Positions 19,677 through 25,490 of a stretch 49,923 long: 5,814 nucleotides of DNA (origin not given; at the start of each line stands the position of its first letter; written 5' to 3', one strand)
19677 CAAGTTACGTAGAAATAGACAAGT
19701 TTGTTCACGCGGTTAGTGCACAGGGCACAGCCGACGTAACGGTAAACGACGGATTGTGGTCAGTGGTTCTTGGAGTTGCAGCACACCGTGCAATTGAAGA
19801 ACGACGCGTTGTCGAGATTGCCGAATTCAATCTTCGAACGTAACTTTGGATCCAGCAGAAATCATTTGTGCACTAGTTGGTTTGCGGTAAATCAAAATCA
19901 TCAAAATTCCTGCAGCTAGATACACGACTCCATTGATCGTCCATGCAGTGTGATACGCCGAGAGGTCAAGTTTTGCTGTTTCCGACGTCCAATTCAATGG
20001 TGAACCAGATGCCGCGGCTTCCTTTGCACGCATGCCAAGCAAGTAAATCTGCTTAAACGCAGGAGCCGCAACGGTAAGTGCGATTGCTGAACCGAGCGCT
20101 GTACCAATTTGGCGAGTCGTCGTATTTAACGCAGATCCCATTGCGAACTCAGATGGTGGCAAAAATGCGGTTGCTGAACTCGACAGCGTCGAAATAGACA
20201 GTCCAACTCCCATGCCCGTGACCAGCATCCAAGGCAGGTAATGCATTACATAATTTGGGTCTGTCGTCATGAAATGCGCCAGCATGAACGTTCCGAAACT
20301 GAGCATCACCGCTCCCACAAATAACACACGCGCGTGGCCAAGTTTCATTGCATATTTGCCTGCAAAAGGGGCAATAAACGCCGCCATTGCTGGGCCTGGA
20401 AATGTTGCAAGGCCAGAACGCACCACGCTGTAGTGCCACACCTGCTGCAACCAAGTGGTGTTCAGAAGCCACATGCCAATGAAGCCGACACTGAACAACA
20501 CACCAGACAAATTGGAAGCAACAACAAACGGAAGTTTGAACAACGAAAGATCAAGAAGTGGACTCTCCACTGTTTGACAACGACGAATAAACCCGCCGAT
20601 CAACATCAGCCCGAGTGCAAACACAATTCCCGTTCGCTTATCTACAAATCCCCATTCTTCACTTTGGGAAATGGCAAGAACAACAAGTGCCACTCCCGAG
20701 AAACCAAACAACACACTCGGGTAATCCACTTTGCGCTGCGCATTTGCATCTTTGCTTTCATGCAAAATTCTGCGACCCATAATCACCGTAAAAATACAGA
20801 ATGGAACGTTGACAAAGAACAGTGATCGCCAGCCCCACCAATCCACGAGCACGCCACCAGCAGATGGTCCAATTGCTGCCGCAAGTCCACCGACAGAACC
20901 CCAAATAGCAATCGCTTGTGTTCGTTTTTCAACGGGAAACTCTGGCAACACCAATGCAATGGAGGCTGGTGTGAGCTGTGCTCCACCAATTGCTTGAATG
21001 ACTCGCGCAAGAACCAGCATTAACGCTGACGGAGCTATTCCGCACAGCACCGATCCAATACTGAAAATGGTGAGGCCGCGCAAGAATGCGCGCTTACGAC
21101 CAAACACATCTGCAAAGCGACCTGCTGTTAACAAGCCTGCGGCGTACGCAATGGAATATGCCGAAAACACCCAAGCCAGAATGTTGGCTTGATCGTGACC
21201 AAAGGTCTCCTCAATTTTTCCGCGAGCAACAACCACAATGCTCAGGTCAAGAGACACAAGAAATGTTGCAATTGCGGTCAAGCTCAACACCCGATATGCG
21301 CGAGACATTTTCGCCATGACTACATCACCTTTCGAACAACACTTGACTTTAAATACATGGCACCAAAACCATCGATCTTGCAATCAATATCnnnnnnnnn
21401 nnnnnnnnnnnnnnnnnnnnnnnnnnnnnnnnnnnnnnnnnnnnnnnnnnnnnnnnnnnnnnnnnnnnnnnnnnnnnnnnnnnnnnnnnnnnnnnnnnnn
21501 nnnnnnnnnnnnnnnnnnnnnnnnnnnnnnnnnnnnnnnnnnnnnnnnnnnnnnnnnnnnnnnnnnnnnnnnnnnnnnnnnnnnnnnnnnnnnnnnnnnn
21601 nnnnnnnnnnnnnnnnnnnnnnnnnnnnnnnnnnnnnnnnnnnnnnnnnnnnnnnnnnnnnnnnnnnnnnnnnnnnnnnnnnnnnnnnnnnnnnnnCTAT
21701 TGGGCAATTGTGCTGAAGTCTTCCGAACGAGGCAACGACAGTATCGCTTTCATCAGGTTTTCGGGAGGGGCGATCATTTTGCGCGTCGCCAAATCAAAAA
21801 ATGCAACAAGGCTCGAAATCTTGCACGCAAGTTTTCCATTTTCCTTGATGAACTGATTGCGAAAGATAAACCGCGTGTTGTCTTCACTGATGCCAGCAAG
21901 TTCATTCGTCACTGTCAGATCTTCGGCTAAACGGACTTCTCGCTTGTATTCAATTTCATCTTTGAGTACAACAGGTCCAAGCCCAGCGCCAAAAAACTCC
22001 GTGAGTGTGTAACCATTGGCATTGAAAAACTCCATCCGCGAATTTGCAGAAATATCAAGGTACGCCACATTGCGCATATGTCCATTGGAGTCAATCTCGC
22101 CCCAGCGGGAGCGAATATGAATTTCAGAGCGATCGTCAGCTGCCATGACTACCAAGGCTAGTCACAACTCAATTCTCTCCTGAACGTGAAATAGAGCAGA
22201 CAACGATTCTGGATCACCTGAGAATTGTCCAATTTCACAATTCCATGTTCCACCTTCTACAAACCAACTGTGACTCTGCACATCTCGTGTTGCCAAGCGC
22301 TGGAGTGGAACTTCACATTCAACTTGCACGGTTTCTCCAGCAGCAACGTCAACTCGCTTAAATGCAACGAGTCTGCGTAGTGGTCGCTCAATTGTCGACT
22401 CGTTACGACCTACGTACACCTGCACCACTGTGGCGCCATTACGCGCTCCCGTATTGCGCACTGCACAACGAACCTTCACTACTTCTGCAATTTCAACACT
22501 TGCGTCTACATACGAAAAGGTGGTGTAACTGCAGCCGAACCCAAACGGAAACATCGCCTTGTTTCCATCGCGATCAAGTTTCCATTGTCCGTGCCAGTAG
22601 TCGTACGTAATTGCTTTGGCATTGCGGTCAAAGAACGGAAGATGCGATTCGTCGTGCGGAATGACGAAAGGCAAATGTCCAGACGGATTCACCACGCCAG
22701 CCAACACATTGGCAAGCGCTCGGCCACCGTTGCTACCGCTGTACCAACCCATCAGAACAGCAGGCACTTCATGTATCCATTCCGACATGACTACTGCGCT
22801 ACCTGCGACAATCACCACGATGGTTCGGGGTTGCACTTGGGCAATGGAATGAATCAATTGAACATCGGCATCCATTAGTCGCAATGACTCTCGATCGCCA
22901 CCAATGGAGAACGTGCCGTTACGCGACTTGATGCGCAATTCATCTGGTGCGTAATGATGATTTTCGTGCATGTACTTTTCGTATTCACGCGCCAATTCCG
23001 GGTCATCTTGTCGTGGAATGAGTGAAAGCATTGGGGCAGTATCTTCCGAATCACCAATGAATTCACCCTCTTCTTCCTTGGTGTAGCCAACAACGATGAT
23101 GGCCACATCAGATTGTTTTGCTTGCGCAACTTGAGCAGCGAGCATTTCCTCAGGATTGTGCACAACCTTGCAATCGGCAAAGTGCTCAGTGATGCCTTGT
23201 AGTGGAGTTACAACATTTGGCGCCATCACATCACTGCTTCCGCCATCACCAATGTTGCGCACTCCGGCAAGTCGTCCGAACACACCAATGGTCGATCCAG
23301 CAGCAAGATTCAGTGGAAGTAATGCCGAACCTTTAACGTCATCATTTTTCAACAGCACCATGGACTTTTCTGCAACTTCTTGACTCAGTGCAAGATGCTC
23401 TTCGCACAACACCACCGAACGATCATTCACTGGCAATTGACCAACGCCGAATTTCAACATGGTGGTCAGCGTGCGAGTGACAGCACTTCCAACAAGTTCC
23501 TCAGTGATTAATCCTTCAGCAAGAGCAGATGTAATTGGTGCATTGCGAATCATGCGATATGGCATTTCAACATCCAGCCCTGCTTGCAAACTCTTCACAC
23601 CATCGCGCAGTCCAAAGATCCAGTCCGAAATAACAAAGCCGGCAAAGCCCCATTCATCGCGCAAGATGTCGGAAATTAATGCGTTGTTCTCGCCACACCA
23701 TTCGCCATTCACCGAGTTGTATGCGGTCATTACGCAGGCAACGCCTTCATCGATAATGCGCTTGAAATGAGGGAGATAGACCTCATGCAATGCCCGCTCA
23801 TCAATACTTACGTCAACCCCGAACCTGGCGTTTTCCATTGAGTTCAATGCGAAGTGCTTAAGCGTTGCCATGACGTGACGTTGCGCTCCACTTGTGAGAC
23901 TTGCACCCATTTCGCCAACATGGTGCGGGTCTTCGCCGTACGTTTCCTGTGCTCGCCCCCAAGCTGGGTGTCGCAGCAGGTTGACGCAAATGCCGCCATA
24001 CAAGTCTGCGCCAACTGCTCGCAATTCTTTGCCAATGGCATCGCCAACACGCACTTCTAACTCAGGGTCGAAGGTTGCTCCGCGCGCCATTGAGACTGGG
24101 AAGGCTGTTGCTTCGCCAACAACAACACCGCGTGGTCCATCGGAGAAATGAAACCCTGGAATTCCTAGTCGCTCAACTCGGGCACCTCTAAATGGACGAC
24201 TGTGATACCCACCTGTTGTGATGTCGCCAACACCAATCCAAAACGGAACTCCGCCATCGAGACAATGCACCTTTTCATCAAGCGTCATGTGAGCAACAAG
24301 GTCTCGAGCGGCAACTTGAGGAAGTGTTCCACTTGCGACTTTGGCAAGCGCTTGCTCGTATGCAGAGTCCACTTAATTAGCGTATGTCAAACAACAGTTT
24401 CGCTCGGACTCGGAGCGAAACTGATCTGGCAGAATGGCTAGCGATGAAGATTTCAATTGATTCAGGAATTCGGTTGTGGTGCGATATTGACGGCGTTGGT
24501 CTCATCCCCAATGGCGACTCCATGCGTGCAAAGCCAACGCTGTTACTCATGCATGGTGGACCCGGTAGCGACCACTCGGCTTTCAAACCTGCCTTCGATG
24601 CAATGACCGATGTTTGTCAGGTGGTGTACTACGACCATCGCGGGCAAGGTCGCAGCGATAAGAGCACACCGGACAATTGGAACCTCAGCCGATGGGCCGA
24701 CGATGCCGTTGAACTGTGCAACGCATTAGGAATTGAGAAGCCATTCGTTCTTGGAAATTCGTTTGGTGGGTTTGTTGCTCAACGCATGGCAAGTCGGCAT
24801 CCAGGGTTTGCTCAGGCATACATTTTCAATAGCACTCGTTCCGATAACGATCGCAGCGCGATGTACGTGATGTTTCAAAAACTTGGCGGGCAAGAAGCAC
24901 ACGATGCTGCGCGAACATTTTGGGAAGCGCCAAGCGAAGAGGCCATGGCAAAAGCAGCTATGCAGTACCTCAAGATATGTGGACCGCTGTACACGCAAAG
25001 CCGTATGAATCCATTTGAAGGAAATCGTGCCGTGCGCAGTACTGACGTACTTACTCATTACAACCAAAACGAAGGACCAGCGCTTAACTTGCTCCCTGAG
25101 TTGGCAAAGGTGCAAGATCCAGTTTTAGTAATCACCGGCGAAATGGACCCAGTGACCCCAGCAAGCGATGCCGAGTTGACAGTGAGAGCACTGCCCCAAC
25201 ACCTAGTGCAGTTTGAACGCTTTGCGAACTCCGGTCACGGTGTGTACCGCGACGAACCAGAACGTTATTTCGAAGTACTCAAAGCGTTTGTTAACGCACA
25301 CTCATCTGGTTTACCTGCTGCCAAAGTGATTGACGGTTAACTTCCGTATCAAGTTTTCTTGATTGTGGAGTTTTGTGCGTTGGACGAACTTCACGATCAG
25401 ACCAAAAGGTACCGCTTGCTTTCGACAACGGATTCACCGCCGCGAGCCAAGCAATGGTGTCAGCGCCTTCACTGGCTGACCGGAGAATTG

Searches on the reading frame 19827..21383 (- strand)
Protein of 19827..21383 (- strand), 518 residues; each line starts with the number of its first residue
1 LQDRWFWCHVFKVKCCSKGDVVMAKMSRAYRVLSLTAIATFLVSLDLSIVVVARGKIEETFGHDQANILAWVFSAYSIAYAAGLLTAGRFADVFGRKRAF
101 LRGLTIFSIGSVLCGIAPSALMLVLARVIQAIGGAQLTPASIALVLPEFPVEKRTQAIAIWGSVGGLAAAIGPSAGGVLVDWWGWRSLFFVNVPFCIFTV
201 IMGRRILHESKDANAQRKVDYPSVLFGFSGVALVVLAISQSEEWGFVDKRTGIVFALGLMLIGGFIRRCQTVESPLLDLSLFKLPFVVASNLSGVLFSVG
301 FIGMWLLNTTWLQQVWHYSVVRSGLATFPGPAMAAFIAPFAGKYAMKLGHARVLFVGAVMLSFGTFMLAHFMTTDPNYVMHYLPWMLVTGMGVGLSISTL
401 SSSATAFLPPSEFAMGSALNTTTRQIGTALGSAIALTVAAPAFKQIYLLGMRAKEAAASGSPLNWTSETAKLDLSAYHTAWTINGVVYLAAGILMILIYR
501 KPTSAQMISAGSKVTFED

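Call 14: search_protein_families(library=pfam, proteins=[window:19827-21383:-], max_evalue=0.001)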
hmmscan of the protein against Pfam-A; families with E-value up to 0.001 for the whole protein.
window:19827-21383:- (518 aa): 3 families
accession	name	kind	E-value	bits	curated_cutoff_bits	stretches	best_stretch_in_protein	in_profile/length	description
PF07690.21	MFS_1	-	7.8e-50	170.2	33.4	1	37-431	2-346/347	Major Facilitator Superfamily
PF00083.30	Sugar_tr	-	1.8e-08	34.2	22.3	1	67-210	46-194/452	Sugar (and other) transporter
PF05977.19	MFS_3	-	2.2e-05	23.5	27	1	85-203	63-185/524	Transmembrane secretion effector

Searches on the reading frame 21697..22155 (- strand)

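Call 14: search_protein_families(library=pfam, proteins=[window:21697-22155:-], max_evalue=0.001)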
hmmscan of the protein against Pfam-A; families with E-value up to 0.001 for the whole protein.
window:21697-22155:- (152 aa): 2 families
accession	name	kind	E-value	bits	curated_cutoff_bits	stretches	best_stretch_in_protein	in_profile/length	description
PF13279.12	4HBT_2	-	8.7e-24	84.7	25.5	1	17-137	2-121/122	Thioesterase-like superfamily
PF20791.3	Acyl-ACP_TE_C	-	2.4e-06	28.1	21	0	8-35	6-33/101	Acyl-ACP thioesterase C-terminal domain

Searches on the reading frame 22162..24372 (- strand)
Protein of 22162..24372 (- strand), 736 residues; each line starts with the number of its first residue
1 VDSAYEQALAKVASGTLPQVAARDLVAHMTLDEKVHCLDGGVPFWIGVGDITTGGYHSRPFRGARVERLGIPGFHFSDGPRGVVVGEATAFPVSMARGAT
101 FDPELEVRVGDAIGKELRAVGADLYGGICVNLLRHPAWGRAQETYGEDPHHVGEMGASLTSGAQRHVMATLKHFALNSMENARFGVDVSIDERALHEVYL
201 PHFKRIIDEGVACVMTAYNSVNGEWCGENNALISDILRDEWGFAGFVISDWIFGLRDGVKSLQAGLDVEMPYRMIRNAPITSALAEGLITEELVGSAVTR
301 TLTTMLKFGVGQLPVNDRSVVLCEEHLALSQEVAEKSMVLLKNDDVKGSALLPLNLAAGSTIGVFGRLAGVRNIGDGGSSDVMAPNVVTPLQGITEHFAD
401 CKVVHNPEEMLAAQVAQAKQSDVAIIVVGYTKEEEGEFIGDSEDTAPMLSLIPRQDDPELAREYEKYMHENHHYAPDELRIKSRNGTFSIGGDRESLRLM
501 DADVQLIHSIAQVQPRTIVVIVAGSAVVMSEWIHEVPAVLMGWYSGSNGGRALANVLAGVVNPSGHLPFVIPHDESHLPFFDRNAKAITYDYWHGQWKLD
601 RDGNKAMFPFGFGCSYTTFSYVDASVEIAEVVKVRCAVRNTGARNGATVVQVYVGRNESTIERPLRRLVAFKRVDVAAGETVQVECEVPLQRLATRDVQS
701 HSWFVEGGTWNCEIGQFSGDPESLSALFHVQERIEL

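Call 14: search_protein_families(library=pfam, proteins=[window:22162-24372:-], max_evalue=0.001)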
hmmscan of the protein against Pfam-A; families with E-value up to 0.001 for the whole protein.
window:22162-24372:- (736 aa): 3 families
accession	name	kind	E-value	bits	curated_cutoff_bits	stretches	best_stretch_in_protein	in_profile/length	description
PF01915.27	Glyco_hydro_3_C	-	3.9e-45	154.7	31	1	338-616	1-200/200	Glycosyl hydrolase family 3 C-terminal domain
PF00933.27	Glyco_hydro_3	-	1.5e-39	136.8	27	1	67-303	59-315/316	Glycosyl hydrolase family 3 N terminal domain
PF14310.12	Fn3-like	-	6e-18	65.2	25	1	649-716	2-69/71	Fibronectin type III-like domain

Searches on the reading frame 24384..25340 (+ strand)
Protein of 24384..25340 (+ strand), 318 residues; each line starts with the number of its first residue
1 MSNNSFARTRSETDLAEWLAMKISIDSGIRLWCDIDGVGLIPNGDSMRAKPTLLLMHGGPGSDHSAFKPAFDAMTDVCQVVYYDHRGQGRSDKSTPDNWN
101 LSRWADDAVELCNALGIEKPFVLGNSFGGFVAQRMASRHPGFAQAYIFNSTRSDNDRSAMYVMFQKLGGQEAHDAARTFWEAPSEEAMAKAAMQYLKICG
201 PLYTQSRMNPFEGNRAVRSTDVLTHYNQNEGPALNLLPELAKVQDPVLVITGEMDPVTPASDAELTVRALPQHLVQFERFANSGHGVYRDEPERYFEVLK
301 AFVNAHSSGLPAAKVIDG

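Call 14: search_protein_families(library=pfam, proteins=[window:24384-25340:+], max_evalue=0.001)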
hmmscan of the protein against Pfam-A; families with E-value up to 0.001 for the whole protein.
window:24384-25340:+ (318 aa): 6 families
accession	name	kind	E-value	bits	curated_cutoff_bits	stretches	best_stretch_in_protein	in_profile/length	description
PF00561.26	Abhydrolase_1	-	1.8e-26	93.7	25.8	1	51-291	1-244/245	alpha/beta hydrolase fold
PF12146.15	Hydrolase_4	-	7e-16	58.7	27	1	50-155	4-113/239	Serine aminopeptidase, S33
PF12697.13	Abhydrolase_6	-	8.3e-16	59.7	26.3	1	53-297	1-216/217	Alpha/beta hydrolase family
PF00326.27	Peptidase_S9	-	9.1e-06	25.7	22.6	0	239-293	137-197/213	Prolyl oligopeptidase family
PF08386.16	Abhydrolase_4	-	8.7e-05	23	21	1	239-289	29-77/103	TAP-like protein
PF01738.24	DLH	-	0.00017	21.7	21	0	239-295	138-197/217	Dienelactone hydrolase family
